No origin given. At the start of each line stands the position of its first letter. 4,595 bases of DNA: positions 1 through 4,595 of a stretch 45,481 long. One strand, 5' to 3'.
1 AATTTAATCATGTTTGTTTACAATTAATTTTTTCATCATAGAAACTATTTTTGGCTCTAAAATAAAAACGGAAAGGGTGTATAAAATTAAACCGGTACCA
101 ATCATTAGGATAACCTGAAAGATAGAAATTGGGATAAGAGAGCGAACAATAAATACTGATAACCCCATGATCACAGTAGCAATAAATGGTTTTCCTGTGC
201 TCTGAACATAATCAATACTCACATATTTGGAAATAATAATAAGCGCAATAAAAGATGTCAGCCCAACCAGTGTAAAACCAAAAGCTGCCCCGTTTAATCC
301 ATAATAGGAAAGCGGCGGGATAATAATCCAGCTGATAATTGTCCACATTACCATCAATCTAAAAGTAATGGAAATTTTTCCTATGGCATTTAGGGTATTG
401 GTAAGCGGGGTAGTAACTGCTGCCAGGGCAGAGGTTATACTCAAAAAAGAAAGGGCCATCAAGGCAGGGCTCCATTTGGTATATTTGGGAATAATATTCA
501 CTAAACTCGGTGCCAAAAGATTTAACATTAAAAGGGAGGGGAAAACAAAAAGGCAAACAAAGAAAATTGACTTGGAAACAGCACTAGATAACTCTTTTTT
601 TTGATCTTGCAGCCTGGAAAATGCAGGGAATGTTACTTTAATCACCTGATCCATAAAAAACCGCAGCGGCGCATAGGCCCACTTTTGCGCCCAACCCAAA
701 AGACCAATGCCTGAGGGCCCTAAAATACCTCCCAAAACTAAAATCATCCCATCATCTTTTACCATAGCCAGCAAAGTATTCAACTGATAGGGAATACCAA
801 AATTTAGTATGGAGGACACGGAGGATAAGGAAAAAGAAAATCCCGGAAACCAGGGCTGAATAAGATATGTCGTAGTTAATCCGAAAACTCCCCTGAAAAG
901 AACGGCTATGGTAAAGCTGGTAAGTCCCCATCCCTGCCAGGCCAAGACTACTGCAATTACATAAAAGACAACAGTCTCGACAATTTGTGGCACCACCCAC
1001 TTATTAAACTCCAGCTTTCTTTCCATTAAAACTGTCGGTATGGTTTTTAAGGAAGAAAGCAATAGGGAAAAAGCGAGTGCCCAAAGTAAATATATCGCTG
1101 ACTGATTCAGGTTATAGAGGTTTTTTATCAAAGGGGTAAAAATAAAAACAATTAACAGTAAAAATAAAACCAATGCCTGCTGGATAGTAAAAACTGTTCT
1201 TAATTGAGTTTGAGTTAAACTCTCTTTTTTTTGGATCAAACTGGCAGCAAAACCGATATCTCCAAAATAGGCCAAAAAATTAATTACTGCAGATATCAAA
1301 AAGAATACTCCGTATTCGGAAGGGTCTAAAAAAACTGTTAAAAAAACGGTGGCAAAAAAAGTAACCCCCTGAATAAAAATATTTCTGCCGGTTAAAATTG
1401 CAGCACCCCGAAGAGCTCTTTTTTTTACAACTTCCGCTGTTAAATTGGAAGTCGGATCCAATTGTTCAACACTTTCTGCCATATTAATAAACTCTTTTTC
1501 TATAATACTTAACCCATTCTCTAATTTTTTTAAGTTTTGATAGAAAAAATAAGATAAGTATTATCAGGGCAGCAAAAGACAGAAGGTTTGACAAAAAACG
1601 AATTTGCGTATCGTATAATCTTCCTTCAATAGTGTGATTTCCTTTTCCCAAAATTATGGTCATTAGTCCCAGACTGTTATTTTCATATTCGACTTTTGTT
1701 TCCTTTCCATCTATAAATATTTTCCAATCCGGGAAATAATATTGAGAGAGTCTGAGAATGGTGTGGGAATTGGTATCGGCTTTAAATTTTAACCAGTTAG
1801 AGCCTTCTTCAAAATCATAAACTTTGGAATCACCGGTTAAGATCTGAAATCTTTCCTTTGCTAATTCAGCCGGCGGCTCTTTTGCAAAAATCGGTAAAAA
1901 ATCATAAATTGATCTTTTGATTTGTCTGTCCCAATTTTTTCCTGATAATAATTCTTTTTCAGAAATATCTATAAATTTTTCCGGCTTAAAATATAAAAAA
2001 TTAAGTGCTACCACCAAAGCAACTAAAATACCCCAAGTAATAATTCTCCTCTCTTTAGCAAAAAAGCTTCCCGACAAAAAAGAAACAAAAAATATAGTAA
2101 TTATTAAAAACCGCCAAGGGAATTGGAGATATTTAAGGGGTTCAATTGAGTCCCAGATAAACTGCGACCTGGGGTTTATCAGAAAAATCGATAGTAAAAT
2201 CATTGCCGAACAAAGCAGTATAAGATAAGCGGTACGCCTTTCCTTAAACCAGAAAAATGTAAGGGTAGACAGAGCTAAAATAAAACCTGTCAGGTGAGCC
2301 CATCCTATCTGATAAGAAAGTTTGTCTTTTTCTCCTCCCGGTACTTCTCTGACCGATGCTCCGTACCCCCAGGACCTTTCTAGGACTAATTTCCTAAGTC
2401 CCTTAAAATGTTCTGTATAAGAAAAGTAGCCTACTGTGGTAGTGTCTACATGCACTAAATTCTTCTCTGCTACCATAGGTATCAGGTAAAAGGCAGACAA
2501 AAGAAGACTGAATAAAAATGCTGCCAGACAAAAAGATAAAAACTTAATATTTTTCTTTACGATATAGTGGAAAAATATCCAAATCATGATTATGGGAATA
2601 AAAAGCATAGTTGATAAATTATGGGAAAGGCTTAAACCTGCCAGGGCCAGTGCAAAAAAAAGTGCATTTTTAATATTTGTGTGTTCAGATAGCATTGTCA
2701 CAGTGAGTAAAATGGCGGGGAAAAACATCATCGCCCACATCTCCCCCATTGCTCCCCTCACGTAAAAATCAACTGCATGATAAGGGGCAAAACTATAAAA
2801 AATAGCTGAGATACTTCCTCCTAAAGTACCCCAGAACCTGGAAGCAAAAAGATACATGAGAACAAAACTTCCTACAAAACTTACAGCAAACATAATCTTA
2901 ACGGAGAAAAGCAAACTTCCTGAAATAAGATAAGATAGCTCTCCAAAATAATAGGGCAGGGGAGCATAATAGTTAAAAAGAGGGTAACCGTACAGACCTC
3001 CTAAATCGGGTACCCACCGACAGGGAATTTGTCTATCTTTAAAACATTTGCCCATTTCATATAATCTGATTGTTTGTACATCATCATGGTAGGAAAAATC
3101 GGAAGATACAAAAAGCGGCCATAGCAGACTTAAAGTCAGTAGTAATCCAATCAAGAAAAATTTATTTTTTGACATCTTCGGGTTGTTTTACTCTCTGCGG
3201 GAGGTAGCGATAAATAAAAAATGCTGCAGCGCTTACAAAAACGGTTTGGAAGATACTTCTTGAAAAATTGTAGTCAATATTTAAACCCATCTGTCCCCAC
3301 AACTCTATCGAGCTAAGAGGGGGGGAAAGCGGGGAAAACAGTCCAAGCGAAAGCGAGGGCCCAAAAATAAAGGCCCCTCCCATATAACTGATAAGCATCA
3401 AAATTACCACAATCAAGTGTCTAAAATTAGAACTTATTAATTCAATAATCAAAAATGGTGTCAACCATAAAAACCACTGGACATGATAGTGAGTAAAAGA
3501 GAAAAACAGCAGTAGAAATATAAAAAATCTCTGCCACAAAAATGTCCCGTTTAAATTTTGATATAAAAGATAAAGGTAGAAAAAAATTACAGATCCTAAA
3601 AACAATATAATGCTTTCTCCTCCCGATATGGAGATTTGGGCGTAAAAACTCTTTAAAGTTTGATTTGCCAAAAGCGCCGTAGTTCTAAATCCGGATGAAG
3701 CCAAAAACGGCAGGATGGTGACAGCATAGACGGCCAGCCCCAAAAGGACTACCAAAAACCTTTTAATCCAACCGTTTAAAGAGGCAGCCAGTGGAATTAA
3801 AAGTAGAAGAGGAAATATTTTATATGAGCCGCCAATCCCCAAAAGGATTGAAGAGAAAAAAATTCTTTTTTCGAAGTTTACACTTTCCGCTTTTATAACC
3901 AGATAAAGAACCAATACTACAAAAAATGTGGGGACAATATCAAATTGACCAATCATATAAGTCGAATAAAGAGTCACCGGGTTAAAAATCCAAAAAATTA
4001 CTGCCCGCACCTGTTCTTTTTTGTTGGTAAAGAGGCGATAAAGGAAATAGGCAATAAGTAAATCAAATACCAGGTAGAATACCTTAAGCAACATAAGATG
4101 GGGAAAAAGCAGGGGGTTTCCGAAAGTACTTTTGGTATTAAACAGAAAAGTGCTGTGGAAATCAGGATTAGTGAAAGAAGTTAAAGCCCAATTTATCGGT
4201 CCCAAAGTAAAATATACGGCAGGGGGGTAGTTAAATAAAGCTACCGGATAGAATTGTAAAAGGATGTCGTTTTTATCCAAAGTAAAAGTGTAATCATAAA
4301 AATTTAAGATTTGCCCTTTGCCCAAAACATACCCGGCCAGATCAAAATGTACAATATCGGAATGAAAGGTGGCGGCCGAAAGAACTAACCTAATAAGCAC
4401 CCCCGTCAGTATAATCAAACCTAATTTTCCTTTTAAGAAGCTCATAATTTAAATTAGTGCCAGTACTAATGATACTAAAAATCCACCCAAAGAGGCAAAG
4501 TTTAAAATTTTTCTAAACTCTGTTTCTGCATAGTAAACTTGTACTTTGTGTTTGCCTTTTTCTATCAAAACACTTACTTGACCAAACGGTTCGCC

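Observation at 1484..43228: Exceptional density of GT-C-like membrane glycosyltransferases: an extracytoplasmic glycosylation supercluster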

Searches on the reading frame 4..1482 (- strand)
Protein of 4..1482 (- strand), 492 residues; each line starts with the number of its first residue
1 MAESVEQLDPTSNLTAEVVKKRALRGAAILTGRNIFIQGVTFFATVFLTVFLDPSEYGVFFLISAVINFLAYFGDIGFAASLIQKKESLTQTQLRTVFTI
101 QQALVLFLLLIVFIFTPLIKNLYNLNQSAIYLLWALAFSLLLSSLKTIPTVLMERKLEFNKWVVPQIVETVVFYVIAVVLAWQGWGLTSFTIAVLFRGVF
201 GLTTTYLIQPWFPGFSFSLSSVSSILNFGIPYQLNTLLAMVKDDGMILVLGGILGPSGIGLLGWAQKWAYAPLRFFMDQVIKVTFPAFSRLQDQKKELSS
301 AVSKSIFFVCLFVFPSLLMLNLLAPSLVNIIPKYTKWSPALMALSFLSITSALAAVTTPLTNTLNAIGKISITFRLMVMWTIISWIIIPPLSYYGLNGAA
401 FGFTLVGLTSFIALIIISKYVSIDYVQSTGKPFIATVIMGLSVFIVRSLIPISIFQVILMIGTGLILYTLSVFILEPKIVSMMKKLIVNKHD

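Call 5: search_protein_families(library=pfam, proteins=[window:4-1482:-], max_evalue=0.01)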
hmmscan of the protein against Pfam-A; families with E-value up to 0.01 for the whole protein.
window:4-1482:- (492 aa): 2 families
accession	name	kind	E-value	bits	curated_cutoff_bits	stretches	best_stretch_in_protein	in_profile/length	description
PF13440.11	Polysacc_synt_3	-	1e-50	173.1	23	1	49-331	3-283/293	Polysaccharide biosynthesis protein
PF01943.22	Polysacc_synt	-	4.8e-21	75.9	28.2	1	24-292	2-274/274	Polysaccharide biosynthesis protein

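Call 31: search_protein_families(library=ncbifam, proteins=[window:4-1482:-], max_evalue=0.00001)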
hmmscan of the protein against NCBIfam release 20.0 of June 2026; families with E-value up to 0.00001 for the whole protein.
window:4-1482:- (492 aa): 3 families
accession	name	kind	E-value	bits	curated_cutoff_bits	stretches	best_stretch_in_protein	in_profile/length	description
NF007773.0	PRK10459.1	equivalog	4.7e-43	147.9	273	1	20-490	4-482/492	MOP flippase family protein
NF058658.1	Oglyco_Wzx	exception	3.6e-29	102.1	720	1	34-485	21-473/478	O-glycosylation flippase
NF047674.1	TeichurnBiosyTuaB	equivalog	1.5e-25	90.2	580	1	19-472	4-466/469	teichuronic acid biosynthesis protein TuaB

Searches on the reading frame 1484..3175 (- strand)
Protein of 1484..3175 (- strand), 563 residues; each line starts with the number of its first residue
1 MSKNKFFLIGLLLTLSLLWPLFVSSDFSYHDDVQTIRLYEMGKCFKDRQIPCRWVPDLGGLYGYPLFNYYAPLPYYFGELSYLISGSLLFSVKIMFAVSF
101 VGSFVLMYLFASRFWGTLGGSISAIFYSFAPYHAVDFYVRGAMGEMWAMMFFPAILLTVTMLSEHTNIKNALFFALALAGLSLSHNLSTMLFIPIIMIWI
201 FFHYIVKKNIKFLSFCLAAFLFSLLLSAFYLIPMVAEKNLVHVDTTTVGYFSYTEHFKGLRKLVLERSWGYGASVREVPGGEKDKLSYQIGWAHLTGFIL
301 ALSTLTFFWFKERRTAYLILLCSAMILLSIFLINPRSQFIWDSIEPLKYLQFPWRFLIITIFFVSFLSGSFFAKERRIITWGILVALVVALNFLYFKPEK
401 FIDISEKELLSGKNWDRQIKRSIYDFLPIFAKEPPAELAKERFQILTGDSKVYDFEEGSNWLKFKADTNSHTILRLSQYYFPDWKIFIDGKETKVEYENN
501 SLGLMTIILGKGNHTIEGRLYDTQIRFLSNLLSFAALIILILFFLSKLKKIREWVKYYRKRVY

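Call 4: search_protein_families(library=pfam, proteins=[window:1484-3175:-], max_evalue=0.01)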
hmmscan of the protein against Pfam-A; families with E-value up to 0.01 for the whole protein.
window:1484-3175:- (563 aa): 2 families
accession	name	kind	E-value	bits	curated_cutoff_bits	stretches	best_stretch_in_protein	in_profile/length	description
PF10131.15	PTPS_related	-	5.9e-08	32.1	26.4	1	67-404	1-320/621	6-pyruvoyl-tetrahydropterin synthase related domain; membrane protein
PF13231.12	PMT_2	-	0.00026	21.7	26.1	1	71-223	3-155/160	Dolichyl-phosphate-mannose-protein mannosyltransferase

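Call 9: search_protein_families(library=ncbifam, proteins=[window:1484-3175:-], max_evalue=1)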
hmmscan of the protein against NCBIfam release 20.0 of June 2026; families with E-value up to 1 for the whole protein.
window:1484-3175:- (563 aa): 0 families

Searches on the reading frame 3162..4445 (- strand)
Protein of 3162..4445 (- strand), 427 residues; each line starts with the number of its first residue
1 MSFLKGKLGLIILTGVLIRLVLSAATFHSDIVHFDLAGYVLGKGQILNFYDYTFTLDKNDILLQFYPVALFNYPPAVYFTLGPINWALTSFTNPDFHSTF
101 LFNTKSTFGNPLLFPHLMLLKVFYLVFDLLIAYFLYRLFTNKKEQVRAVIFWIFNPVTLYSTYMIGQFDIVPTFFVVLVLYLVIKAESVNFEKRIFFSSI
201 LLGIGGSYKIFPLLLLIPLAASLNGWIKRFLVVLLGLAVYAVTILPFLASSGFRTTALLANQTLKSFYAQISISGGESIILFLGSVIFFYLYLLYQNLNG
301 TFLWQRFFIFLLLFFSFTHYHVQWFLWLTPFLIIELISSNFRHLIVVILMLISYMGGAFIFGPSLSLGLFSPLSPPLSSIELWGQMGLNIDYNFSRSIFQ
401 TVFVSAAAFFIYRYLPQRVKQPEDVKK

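Call 4: search_protein_families(library=pfam, proteins=[window:3162-4445:-], max_evalue=0.01)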
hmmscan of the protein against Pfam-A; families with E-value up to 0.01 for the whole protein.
window:3162-4445:- (427 aa): 0 families

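Call 9: search_protein_families(library=ncbifam, proteins=[window:3162-4445:-], max_evalue=1)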
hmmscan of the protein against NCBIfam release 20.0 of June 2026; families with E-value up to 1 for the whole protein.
window:3162-4445:- (427 aa): 1 family
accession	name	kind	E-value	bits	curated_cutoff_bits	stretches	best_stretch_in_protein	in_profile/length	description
NF041554.1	SA1362_fam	subfamily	0.43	10.7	42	1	393-426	26-59/70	SA1362 family protein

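Call 17: find_homologous_proteins(query=window:3162-4445:-, max_evalue=0.001)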
Query window:3162-4445:- (427 aa): 409 proteins with E <= 0.001 among 8000 candidates; the best 120 are listed.
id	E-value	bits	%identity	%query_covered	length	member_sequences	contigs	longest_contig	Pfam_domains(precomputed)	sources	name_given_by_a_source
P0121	9.2e-265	897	100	98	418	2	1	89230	-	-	-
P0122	2.1e-157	543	62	93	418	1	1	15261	PF09594.17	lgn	-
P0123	5.6e-154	532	61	98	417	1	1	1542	-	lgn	-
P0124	1.2e-153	531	63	93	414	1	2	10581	-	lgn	-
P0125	8.0e-153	528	60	98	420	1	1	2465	PF09594.17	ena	-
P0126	9.5e-153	528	60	98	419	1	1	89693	-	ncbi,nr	ncbi:MAG: hypothetical protein Q7R77_01570 [Candidatus Daviesbacteria bacterium]|nr:hypothetical pro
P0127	2.0e-151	523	61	94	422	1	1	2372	PF09594.17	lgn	-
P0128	8.6e-151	521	60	98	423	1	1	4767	-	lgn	-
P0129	2.7e-150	520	58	99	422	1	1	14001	-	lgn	-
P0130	5.5e-150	519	59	98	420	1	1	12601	-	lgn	-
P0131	5.2e-149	515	58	98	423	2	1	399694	-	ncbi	-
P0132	2.6e-148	513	58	98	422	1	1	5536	-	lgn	-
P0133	1.1e-147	511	59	98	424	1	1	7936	PF05007.20,PF09594.17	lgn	-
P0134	2.2e-147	510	57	99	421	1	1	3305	-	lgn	-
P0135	4.1e-147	509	58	99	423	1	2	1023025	-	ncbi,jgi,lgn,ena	-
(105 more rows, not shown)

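Call 19: search_solved_structures(query=A2, max_evalue=10, show_alignments=1)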
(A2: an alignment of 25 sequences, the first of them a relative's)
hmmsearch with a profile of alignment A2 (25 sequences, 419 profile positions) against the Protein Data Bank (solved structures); distinct sequences matched with E-value up to 10: 1.
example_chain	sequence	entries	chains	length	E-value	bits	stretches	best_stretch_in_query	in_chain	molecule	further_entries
9ub7_B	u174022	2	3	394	1.7e-06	30.6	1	116-240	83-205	GPI transamidase component GAB1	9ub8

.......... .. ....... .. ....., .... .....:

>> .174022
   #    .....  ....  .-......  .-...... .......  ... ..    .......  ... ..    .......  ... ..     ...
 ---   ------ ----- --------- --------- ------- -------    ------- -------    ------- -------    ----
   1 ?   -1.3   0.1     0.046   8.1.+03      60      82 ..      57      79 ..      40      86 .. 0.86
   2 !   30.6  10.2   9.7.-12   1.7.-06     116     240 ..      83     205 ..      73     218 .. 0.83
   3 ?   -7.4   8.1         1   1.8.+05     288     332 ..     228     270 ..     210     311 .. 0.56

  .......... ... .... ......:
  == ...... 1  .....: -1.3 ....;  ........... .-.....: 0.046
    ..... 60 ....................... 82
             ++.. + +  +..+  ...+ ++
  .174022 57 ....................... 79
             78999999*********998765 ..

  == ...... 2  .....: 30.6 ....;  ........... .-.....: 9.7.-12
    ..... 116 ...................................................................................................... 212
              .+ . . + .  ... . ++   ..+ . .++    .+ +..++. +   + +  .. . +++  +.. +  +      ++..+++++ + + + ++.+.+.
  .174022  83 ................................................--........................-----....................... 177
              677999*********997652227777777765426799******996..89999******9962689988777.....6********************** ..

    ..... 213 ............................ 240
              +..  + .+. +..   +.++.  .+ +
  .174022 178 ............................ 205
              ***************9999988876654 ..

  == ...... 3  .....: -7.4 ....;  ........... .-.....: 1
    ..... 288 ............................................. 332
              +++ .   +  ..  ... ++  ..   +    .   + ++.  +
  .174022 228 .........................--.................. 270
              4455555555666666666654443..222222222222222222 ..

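Call 21: search_protein_families(library=pfam, alignment_id=A2, max_evalue=0.01)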
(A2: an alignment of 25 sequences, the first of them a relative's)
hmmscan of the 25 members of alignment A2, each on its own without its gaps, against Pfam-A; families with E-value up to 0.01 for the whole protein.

A. member 1, P0121 (418 aa): 0 families

B. families by the number of members that match (of 25 scanned): 3 families
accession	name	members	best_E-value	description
PF09594.16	GT87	17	6.5e-12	Glycosyltransferase family 87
PF05007.19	Mannosyl_trans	8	3.7e-07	Mannosyltransferase (PIG-M)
PF23996.1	DUF7314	1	0.0092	Domain of unknown function (DUF7314)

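Call 42: predict_structure(alignment_id=A2)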
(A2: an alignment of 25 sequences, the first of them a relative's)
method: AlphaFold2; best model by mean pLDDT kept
length: 418 residues; sequences in the alignment: 25
mean_pLDDT: 85.9   pTM: 0.88
mean pLDDT of the five models: 85.9, 86.0, 85.6, 84.8, 83.8
residues with pLDDT >= 90: 254; 70-90: 106; 50-70: 26; < 50: 32
segments of 3 or more residues with pLDDT < 50: 253-265, 354-368, 415-418
pLDDT, mean of each block of 10 residues (from residue 1): 95 89 92 94 92 88 90 94 92 88 93 96 97 97 95 88 98 90 95 96 94 94 97 91 79 45 51 90 84 90 86 84 97 97 85 49 49 68 82 94 86 50
secondary structure, 60 per line:
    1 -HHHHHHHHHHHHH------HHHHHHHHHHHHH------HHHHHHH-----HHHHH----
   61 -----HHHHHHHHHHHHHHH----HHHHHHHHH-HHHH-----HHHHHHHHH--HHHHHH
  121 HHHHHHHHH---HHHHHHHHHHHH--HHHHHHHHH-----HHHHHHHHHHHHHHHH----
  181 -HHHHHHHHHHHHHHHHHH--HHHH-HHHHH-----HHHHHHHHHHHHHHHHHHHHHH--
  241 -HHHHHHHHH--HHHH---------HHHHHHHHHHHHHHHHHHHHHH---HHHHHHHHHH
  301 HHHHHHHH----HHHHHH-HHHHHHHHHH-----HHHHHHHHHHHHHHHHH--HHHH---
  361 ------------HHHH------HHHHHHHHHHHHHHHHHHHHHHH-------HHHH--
elements in order: H2-14 H21-33 H40-46 H52-56 H66-80 H85-93 H95-98 H104-112 H115-129 H133-144 H147-155 H161-176 H182-199 H202-205 H207-211 H217-238 H242-250 H253-256 H266-287 H291-308 H313-318 H320-329 H335-351 H354-357 H373-376 H383-405 H413-416

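Call 46: fold_search(model_id=the predicted structure, library=pdb)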
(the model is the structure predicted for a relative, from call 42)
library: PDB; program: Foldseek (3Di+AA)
matches with E <= 10: 158; with E <= 0.001: 0
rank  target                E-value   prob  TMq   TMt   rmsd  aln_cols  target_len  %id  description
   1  8imx_U                1.6e-03  1.00  0.47  0.47  12.3       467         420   12  Cryo-EM structure of GPI-T with a chimeric GPI-anchored protein (released 2023-08-16)
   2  8b6l_I                4.7e-03  1.00  0.42  0.28  16.4       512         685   14  Subtomogram average of the human Sec61-TRAP-OSTA-translocon (released 2022-12-07)
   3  8agb_A                4.7e-03  1.00  0.38  0.27  18.3       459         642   15  Structure of yeast oligosaccharylransferase complex with lipid-linked oligosaccharide bound (released 2022-12-07)
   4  9s6r_A                6.3e-03  1.00  0.55  0.59   6.5       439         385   14  Ternary cryo-EM structure of yeast ALG3 with Dol25-PP-GlcNAc2Man5, Dol25-P-Man, and Fab (released 2026-03-18)
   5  6snh_X                6.8e-03  1.00  0.56  0.49  12.2       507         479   14  Cryo-EM structure of yeast ALG6 in complex with 6AG9 Fab and Dol25-P-Glc (released 2020-03-11)
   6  8age_A                7.1e-03  1.00  0.41  0.28  19.0       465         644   15  Structure of yeast oligosaccharylransferase complex with acceptor peptide bound (released 2022-12-07)
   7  6ezn_F                9.5e-03  0.99  0.33  0.23  22.0       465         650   16  Cryo-EM structure of the yeast oligosaccharyltransferase (OST) complex (released 2018-01-17)
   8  7oci_F                1.0e-02  0.99  0.34  0.24  19.7       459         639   15  Cryo-EM structure of yeast Ost6p containing oligosaccharyltransferase complex (released 2022-02-16)
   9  9n9j_I                1.2e-02  1.00  0.43  0.28  21.3       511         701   13  Structure of a GRP94 folding intermediate engaged with a CCDC134- and FKBP11-bound secretory translocon (released 2025-11-19)
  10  5f15                  2.2e-02  1.00  0.46  0.37  13.2       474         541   10  Crystal Structure of ArnT from Cupriavidus metallidurans bound to Undecaprenyl phosphate (released 2016-02-17)
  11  8agc_A                2.5e-02  0.98  0.36  0.23  21.2       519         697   13  Structure of yeast oligosaccharylransferase complex with lipid-linked oligosaccharide and non-acceptor peptide bound (released 2022-12-07)
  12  5ezm                  4.0e-02  0.99  0.42  0.35  14.0       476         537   10  Crystal Structure of ArnT from Cupriavidus metallidurans in the apo state (released 2016-02-17)
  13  9i5k_A                6.5e-02  0.99  0.41  0.36  17.7       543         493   12  Structure of the Chaetomium thermophilum Pmt4 homodimer (C2 symmetry) (released 2025-12-24)
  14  6s7t_A                1.6e-01  0.91  0.39  0.25  18.4       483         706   15  Cryo-EM structure of human oligosaccharyltransferase complex OST-B (released 2019-12-18)
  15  6s7o_A                2.1e-01  0.93  0.42  0.28  17.8       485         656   12  Cryo-EM structure of human oligosaccharyltransferase complex OST-A (released 2019-12-18)
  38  7tpg_B                2.6e+00  0.03  0.11  0.11  24.8       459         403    9  Single-Particle Cryo-EM Structure of the WaaL O-antigen ligase in its ligand bound state (released 2022-04-06)
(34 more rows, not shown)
